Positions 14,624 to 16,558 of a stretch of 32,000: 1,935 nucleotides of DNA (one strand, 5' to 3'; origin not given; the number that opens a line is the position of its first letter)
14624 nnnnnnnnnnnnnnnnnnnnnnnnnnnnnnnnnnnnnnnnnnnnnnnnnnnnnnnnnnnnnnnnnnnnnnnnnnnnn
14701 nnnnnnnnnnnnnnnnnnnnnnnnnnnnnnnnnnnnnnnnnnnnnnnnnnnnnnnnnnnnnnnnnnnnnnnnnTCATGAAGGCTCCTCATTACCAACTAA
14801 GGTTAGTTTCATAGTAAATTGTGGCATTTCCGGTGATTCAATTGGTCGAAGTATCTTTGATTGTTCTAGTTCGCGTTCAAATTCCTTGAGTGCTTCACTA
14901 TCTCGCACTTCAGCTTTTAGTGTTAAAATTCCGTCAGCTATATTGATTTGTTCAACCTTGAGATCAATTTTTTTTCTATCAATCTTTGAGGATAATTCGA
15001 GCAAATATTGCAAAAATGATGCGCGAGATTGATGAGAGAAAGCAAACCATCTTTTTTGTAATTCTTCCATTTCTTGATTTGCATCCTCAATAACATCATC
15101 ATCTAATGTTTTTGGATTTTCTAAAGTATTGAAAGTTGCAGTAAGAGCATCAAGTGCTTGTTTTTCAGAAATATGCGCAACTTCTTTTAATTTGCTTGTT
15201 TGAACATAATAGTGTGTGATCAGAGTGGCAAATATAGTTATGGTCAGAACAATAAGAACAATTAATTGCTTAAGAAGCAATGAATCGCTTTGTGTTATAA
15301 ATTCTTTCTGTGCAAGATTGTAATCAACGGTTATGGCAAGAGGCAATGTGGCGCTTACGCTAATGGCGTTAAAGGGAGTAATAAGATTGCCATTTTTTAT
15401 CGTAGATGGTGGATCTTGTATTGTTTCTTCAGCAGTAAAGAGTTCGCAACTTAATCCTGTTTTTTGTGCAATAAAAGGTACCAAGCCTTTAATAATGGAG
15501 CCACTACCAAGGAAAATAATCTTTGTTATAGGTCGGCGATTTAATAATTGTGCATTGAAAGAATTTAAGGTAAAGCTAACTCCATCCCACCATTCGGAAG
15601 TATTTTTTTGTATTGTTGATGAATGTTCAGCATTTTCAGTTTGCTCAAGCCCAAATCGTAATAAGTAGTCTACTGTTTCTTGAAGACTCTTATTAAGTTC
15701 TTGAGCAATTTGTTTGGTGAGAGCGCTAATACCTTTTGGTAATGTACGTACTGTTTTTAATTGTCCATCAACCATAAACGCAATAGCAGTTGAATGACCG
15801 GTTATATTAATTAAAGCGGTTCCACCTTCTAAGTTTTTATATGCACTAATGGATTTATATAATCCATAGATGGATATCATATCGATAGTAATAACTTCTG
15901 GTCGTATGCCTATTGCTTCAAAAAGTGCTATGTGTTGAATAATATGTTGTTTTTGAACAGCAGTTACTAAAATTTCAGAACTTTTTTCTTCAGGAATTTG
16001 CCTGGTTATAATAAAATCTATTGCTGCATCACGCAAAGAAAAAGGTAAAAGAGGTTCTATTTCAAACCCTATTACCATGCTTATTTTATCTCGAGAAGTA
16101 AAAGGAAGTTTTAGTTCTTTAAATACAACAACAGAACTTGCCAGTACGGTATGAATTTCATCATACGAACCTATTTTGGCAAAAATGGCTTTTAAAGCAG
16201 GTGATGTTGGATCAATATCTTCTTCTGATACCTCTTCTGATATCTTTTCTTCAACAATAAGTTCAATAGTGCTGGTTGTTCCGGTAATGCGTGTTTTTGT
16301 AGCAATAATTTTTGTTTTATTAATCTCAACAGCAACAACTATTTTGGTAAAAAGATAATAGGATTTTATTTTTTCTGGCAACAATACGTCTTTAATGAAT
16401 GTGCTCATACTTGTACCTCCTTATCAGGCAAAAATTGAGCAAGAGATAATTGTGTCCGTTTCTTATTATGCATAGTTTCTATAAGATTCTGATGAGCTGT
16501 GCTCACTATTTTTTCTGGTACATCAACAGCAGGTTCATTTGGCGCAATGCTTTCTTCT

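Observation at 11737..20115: Compact five-gene operon with two divergent GspD-type secretins and no ATPase, platform or pilin genes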

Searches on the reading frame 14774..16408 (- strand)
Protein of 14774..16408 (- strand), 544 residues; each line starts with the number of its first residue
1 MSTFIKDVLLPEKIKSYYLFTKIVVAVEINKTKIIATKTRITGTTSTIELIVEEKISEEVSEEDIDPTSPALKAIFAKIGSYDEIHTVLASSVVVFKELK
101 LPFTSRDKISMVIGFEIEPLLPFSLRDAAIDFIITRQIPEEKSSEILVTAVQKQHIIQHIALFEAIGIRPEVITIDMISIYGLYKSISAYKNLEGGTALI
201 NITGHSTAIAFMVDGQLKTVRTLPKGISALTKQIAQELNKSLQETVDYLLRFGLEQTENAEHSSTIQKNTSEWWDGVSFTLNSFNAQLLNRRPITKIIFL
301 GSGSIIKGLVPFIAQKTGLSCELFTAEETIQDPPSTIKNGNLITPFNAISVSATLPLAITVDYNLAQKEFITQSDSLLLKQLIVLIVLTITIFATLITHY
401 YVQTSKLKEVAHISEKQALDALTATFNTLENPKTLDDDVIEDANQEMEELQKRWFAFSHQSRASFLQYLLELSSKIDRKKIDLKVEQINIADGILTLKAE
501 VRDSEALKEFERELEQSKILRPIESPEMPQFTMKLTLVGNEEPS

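Call 3: search_protein_families(library=pfam, proteins=[window:14774-16408:-], max_evalue=0.1)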
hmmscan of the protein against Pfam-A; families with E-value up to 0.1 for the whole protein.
window:14774-16408:- (544 aa): 4 families
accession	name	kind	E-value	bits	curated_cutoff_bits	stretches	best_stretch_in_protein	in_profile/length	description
PF11104.14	PilM_2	-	1.8e-16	60.4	27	1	33-325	8-306/340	Type IV pilus assembly protein PilM;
PF14450.12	FtsA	-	0.001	19.9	31.8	1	198-326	1-112/127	Cell division protein FtsA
PF05134.19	T2SSL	-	0.0092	15.8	25.5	1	69-179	34-137/231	Type II secretion system (T2SS), protein L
PF08960.15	STIV_B116-like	-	0.015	15.9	26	0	440-491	24-76/101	STIV B116-like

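Call 4: search_protein_families(library=ncbifam, proteins=[window:14774-16408:-], max_evalue=0.1)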
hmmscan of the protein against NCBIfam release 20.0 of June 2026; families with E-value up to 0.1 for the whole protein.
window:14774-16408:- (544 aa): 4 families
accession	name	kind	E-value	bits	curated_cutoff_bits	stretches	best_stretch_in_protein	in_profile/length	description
TIGR01175.1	pilM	subfamily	1.1e-16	60.8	133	1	23-331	4-320/348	type IV pilus assembly protein PilM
NF045709.1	Amuc_1101_fam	equivalog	4.7e-12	45.5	650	1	72-255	58-237/608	Amuc_1101 family PilM-like pilus complex protein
TIGR01709.2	typeII_sec_gspL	equivalog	0.00057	19.1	65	1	355-518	213-374/392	type II secretion system protein GspL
TIGR01174.1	ftsA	equivalog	0.00062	18.9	175.85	1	181-266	182-267/371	cell division protein FtsA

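Call 7: find_encoding_contigs(protein=window:14774-16408:-, flank=10000, max_places=4)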
Protein window:14774-16408:- (544 aa): no gene with exactly this product is on record in the collection.

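Call 8: find_homologous_proteins(query=window:14774-16408:-)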
Query window:14774-16408:- (544 aa): 311 proteins with E <= 0.001 among 8000 candidates; the best 120 are listed.
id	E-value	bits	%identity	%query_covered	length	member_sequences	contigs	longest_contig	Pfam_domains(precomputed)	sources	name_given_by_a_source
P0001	0.0e+0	1120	96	100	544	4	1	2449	PF11104.15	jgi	-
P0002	6.1e-268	908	78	100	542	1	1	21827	PF11104.15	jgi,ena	-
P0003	7.3e-264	894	76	100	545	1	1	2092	PF11104.15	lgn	-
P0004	1.1e-263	894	76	100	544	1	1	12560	PF11104.15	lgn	-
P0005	4.6e-260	882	75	100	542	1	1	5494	PF11104.15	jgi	jgi:Tfp pilus assembly PilM family ATPase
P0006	3.4e-259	879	76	100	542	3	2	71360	PF11104.15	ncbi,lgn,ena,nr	ncbi:MAG TPA: pilus assembly protein PilM [Candidatus Babeliales bacterium]|nr:pilus assembly protei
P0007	1.6e-257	874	75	100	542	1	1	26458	PF11104.15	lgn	-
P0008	5.6e-257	872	75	90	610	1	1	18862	PF05134.20,PF11104.15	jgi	jgi:Tfp pilus assembly PilM family ATPase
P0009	1.3e-256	871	70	100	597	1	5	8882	PF11104.15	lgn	-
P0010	1.8e-255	867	71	100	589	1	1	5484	PF11104.15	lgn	-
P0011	4.4e-255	866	71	100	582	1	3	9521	PF11104.15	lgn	-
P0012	9.7e-253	858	73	89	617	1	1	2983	PF11104.15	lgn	-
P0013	1.5e-252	857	74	100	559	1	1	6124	PF11104.15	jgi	jgi:type IV pilus assembly protein PilM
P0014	1.5e-251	854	72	100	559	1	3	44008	PF11104.15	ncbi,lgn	-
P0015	8.5e-249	845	73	100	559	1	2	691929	PF11104.15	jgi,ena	-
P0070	3.2e-195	668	60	100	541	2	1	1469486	PF11104.15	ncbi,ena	-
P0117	2.7e-122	428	42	98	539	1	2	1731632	PF14450.13,PF11104.15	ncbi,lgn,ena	-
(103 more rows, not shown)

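Call 10: find_encoding_contigs(protein=P0117, flank=10000, max_places=2)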
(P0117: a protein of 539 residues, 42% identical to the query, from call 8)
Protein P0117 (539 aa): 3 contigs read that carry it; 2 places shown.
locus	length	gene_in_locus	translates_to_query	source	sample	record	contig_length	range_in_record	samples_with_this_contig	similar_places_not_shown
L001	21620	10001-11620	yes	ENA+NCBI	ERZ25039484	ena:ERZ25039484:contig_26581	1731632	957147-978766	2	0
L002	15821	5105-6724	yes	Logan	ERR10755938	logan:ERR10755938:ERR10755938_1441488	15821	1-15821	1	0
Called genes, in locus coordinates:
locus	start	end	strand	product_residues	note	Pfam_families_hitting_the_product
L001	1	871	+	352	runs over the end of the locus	PF12796:Ank_2 (faint)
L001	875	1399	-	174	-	PF22769:DCD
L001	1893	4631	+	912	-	-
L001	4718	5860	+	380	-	PF00493:MCM (weak), PF20030:bpMoxR, PF07726:AAA_3, PF07728:AAA_5, PF17863:AAA_lid_2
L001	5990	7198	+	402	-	PF11356:T2SSC, PF13180:PDZ_2 (weak)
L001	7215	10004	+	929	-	PF03958:Secretin_N (weak), PF00263:Secretin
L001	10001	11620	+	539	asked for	PF11104:PilM_2, PF14450:FtsA (weak)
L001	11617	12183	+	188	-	-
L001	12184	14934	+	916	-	PF03958:Secretin_N (faint), PF00263:Secretin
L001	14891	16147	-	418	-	PF03952:Enolase_N, PF00113:Enolase_C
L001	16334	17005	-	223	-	-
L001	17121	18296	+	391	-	PF03772:Competence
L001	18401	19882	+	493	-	PF03415:Peptidase_C11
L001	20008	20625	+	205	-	PF03167:UDG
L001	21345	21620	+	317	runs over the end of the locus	PF08529:NusA_N, PF13184:KH_NusA_1st, PF26594:KH_NusA_2nd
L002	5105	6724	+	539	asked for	PF11104:PilM_2, PF14450:FtsA (weak)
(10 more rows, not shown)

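Call 11: find_encoding_contigs(protein=P0070, flank=10000, max_places=2)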
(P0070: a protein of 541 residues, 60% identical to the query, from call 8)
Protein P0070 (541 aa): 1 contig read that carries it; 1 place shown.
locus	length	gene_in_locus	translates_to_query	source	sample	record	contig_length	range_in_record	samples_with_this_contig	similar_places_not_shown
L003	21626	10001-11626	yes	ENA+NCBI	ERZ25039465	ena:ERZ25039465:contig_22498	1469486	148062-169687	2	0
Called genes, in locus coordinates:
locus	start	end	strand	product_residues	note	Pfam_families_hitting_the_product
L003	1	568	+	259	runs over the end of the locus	PF02405:MlaE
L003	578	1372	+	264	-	PF00005:ABC_tran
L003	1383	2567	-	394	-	PF13173:AAA_14, PF13635:DUF4143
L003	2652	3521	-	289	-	PF13489:Methyltransf_23, PF01209:Ubie_methyltran, PF13847:Methyltransf_31, PF08241:Methyltransf_11, PF08242:Methyltransf_12, PF13649:Methyltransf_25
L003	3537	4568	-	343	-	PF01209:Ubie_methyltran, PF01728:FtsJ (weak), PF13489:Methyltransf_23, PF13847:Methyltransf_31, PF08241:Methyltransf_11, PF08242:Methyltransf_12, PF13649:Methyltransf_25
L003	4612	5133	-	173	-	PF22769:DCD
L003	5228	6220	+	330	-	PF00493:MCM (weak), PF20030:bpMoxR, PF07726:AAA_3, PF07728:AAA_5, PF00004:AAA (weak), PF17863:AAA_lid_2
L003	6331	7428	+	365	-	PF11356:T2SSC (faint)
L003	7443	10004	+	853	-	PF21305:type_II_gspD_N0 (weak), PF03958:Secretin_N (weak), PF00263:Secretin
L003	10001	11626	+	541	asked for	PF11104:PilM_2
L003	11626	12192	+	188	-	-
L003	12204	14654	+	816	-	PF03958:Secretin_N, PF00263:Secretin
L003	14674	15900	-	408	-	-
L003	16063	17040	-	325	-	PF00481:PP2C, PF07228:SpoIIE (faint)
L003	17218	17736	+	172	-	-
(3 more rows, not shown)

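Call 28: find_related_loci(query=A1, collection=genome_contigs, flank=10000)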
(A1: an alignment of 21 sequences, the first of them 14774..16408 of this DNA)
Query A1 (544 aa) in genome_contigs; peptide patterns used: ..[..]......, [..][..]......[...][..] (x = any residue, [..] = any of these).
97 stretches matched a pattern; 50 encode a relative of the query (tblastn E <= 1e-3); 50 distinct loci.
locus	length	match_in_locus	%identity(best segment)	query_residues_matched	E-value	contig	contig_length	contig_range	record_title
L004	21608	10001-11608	71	1-537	0e+0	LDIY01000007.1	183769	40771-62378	MAG: candidate division TM6 bacterium SOIL31 contig_11637, whole genome shotgun sequence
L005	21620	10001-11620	68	1-542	0e+0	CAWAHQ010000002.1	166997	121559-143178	MAG: uncultured bacterium isolate MFD04434.bin.1.151 genome assembly, contig: contig_53705, whole genome shotgun sequenc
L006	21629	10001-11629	65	1-544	0e+0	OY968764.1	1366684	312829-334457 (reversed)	MAG: uncultured bacterium isolate MFD05512.bin.c.17 genome assembly, chromosome: 1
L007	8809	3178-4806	65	1-544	0e+0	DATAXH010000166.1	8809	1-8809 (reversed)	MAG TPA_asm: Candidatus Babeliales bacterium isolate SMAG_U5648 k141_91337, whole genome shotgun sequence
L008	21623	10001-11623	65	1-542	0e+0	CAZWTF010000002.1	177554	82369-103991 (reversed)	MAG TPA_asm: uncultured Pseudomonadota bacterium isolate SRP193066_co1_32 genome assembly, contig: NODE_123_length_17755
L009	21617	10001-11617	60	1-542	0e+0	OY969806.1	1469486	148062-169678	MAG: uncultured bacterium isolate MFD00731.bin.2.58 genome assembly, chromosome: 1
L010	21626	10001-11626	54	1-542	8e-175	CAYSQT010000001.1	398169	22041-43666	MAG TPA_asm: uncultured Pseudomonadota bacterium isolate SRP193066_co2_45 genome assembly, contig: NODE_8_length_398169_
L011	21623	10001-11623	41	1-537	2e-134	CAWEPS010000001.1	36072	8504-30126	MAG: uncultured bacterium isolate MFD02138.bin.3.60 genome assembly, contig: contig_100255, whole genome shotgun sequenc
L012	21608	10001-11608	39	5-540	2e-123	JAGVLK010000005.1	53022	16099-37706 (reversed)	MAG: Candidatus Babeliales bacterium isolate SW_55 c_000000115083, whole genome shotgun sequence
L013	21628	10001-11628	59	1-542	5e-120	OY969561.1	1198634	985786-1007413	MAG: uncultured bacterium isolate MFD01633.bin.c.3 genome assembly, chromosome: 1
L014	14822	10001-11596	38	5-537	2e-118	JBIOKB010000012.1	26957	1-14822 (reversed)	MAG: Candidatus Babeliales bacterium isolate GcC11-27 k141_1803461_length_26957_cov_67.9700, whole genome shotgun sequen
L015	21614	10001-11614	38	2-537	1e-117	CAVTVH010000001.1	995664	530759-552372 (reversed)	MAG: uncultured bacterium isolate MFD04967.bin.2.36 genome assembly, contig: contig_3122, whole genome shotgun sequence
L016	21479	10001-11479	40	2-493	9e-116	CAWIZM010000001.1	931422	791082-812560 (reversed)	MAG: uncultured bacterium isolate MFD06092.bin.1.94 genome assembly, contig: contig_40501, whole genome shotgun sequence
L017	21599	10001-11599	36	5-537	3e-115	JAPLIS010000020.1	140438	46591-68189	MAG: Candidatus Dependentiae bacterium isolate LacPavin_0920_SED4_MAG_38_17 LacPavin_0920_SED4_scaffold_80960, whole gen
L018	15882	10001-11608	37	5-542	3e-107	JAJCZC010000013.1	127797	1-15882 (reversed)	MAG: Candidatus Dependentiae bacterium isolate OFTM133 OFTM133_12, whole genome shotgun sequence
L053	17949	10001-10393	29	89-226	3e-9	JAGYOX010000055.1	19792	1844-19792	MAG: Desulfobacterales bacterium isolate M55B179 55, whole genome shotgun sequence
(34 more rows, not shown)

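Call 47: search_protein_families(library=pfam, proteins=[L053:6316-6807:+, L053:6851-7387:+, L053:7329-7787:+, L053:7777-8556:+, L053:8556-9647:+, L053:9785-11257:+, L053:11275-11805:+, L053:11832-12689:+, L053:12705-13595:+, L053:13592-15667:+], max_evalue=0.01)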
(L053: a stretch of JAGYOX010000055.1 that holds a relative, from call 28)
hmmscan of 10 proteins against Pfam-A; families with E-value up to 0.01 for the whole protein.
L053:6316-6807:+ (163 aa): 2 families
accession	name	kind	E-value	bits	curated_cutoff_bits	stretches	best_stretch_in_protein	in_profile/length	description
PF08334.16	T2SSG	-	1e-41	141.8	21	1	49-160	1-108/108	Type II secretion system (T2SS), protein G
PF07963.17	N_methyl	-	1.8e-09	37.2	21.2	1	22-44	2-24/27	Prokaryotic N-terminal methylation motif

L053:6851-7387:+ (178 aa): 2 families
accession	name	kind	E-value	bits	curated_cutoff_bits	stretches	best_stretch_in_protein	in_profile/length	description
PF07963.17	N_methyl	-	4.3e-07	29.7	21.2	1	14-37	3-26/27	Prokaryotic N-terminal methylation motif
PF02357.24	NusG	-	0.0087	17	22.2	0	55-156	2-90/93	Transcription termination factor nusG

L053:7329-7787:+ (152 aa): 1 family
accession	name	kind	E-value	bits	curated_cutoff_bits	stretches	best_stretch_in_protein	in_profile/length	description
PF07963.17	N_methyl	-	2.5e-08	33.6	21.2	1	28-49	5-26/27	Prokaryotic N-terminal methylation motif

L053:7777-8556:+ (259 aa): 1 family
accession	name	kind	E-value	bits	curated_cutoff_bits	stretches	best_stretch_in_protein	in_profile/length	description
PF07963.17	N_methyl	-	1.6e-08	34.2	21.2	1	23-48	2-27/27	Prokaryotic N-terminal methylation motif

L053:8556-9647:+ (363 aa): 2 families
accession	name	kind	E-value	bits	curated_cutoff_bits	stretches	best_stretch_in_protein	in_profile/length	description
PF21687.3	T2SSK_1st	-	7.8e-11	43.1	26.2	1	112-221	2-95/107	Type II secretion system (T2SS), protein K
PF12836.13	HHH_3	-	3.5e-07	30.7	27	0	252-285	5-37/65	Helix-hairpin-helix motif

L053:9785-11257:+ (490 aa): 4 families
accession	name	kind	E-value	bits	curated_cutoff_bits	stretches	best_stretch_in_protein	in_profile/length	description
PF11104.14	PilM_2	-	1.7e-10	40.8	27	1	8-155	2-156/340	Type IV pilus assembly protein PilM;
PF05137.18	PilN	-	4.7e-07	30.2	22.8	1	407-482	2-77/78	Fimbrial assembly protein (PilN)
PF05134.19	T2SSL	-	3e-06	27.2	25.5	1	67-159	47-136/231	Type II secretion system (T2SS), protein L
PF12693.12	GspL_C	-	1.1e-05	25.7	29.6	1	332-391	15-74/158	GspL periplasmic domain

L053:11275-11805:+ (176 aa): 1 family
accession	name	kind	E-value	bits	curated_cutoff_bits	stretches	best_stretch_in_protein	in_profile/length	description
PF04612.17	T2SSM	-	4.2e-11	43.7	27.8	1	5-168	10-153/160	Type II secretion system (T2SS), protein M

L053:11832-12689:+ (285 aa): 0 families

L053:12705-13595:+ (296 aa): 4 families
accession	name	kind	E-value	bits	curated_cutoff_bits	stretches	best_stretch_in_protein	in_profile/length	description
PF11356.14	T2SSC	-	2.4e-14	53.8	27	1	51-165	28-140/141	Type II secretion system protein C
PF13180.12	PDZ_2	-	4e-08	33.9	27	1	226-292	12-77/80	PDZ domain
PF00595.29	PDZ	-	5.1e-05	24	23.2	1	227-283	25-81/81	PDZ domain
PF17820.7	PDZ_6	-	0.00015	21.8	27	1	236-268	7-39/54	PDZ domain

L053:13592-15667:+ (691 aa): 3 families
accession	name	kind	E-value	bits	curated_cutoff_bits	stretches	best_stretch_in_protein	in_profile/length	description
PF00263.26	Secretin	-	1.2e-46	158.8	27.5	1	485-642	2-168/169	Bacterial type II and III secretion system protein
PF03958.22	Secretin_N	-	1.7e-37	127.9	28.2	3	309-384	2-68/69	Bacterial type II/III secretion system short domain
PF21305.2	type_II_gspD_N0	-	2.5e-27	95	27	1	71-140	1-71/71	GspD-like, N0 domain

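Call 69: predict_structure(alignment_id=A1)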
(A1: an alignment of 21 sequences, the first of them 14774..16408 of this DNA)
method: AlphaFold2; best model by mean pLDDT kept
length: 544 residues; sequences in the alignment: 21
mean_pLDDT: 78.4   pTM: 0.64
mean pLDDT of the five models: 78.4, 77.9, 75.1, 71.1, 70.6
residues with pLDDT >= 90: 152; 70-90: 253; 50-70: 105; < 50: 34
segments of 3 or more residues with pLDDT < 50: 1-8, 426-436, 456-459, 540-544
pLDDT, mean of each block of 10 residues (from residue 1): 43 67 90 88 82 78 66 90 92 92 90 89 90 91 93 92 88 93 86 88 91 90 88 89 86 83 90 91 76 85 89 92 74 53 82 87 76 56 75 78 72 66 48 47 60 49 60 69 79 80 83 76 75 72 28
secondary structure, 60 per line:
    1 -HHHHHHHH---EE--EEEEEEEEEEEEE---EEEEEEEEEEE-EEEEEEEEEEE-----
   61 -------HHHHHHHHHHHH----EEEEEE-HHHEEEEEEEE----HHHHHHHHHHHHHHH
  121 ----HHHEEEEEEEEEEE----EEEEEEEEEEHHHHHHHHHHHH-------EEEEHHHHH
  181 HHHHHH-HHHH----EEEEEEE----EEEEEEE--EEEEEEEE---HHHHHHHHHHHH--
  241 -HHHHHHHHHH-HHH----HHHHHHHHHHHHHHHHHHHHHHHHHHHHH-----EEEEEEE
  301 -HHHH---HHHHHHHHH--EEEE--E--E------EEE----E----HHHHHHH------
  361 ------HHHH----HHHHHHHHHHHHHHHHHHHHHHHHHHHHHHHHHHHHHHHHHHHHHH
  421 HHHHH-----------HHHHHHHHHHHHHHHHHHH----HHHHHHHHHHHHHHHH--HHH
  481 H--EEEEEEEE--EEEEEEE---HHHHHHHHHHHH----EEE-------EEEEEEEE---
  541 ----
elements in order: H2-9 E17-29 E33-43 E45-55 H68-79 E84-89 E94-101 H106-120 E128-138 E143-152 H153-164 E172-175 H176-186 H188-191 E196-202 E207-213 E216-223 H227-238 H242-251 H260-288 E294-300 H302-305 H309-317 E320-323 E336-338 H348-354 H367-370 H375-425 H437-455 H460-475 H478-481 E484-491 E494-500 H504-515 E520-522 E530-537

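Call 71: fold_search(model_id=the predicted structure, library=pdb)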
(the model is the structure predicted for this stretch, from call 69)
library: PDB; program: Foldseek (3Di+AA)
matches with E <= 10: 1551; with E <= 0.001: 602
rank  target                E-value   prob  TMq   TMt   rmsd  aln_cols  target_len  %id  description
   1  5eou_B                3.6e-23  1.00  0.51  0.75   5.1       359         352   18  Pseudomonas aeruginosa PilM:PilN1-12 bound to ATP (released 2016-04-27)
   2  5eox_B                2.2e-22  1.00  0.45  0.65   6.6       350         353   18  Pseudomonas aeruginosa PilM bound to ADP (released 2016-04-27)
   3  5eq6_B                2.6e-22  1.00  0.44  0.63   6.7       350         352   18  Pseudomonas aeruginosa PilM bound to AMP-PNP (released 2016-04-27)
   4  5eoy_B                3.7e-22  1.00  0.46  0.67   6.1       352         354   18  Pseudomonas aeruginosa SeMet-PilM bound to ADP (released 2016-04-27)
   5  5eox_A                4.2e-22  1.00  0.46  0.66   6.5       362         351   17  Pseudomonas aeruginosa PilM bound to ADP (released 2016-04-27)
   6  5eoy_A                7.3e-22  1.00  0.45  0.65   6.4       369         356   18  Pseudomonas aeruginosa SeMet-PilM bound to ADP (released 2016-04-27)
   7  5eq6_A                2.3e-21  1.00  0.45  0.64   6.7       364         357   18  Pseudomonas aeruginosa PilM bound to AMP-PNP (released 2016-04-27)
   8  5eou_A                2.7e-20  1.00  0.47  0.73   5.4       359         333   18  Pseudomonas aeruginosa PilM:PilN1-12 bound to ATP (released 2016-04-27)
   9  2ych_A                3.6e-18  1.00  0.49  0.77   4.6       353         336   16  PilM-PilN type IV pilus biogenesis complex (released 2011-05-11)
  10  3wt0_C                1.1e-17  1.00  0.47  0.67   5.6       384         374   15  Crystal Structure Analysis of Cell Division Protein (released 2015-04-29)
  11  3wt0_A                1.8e-17  1.00  0.47  0.66   6.0       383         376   15  Crystal Structure Analysis of Cell Division Protein (released 2015-04-29)
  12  3jc8_Ma               2.0e-17  1.00  0.48  0.70   5.6       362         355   15  Architectural model of the type IVa pilus machine in a piliated state (released 2016-03-16)
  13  3wt0_D                2.5e-17  1.00  0.48  0.66   5.2       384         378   14  Crystal Structure Analysis of Cell Division Protein (released 2015-04-29)
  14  7q6i_D                5.2e-17  1.00  0.49  0.71   5.0       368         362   13  Vibrio maritimus FtsA 1-396 ATP and FtsN 1-29, bent tetramers in double filament arrangement (released 2022-09-21)
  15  3wqu_B                6.6e-17  1.00  0.47  0.66   5.5       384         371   15  Staphylococcus aureus FtsA complexed with ATP (released 2014-10-08)
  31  1yf5                  7.0e-10  1.00  0.32  0.64   7.7       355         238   12  Cyto-Epsl: The Cytoplasmic Domain Of Epsl, An Inner Membrane Component Of The Type II Secretion System Of Vibrio Cholera (released 2005-05-03)
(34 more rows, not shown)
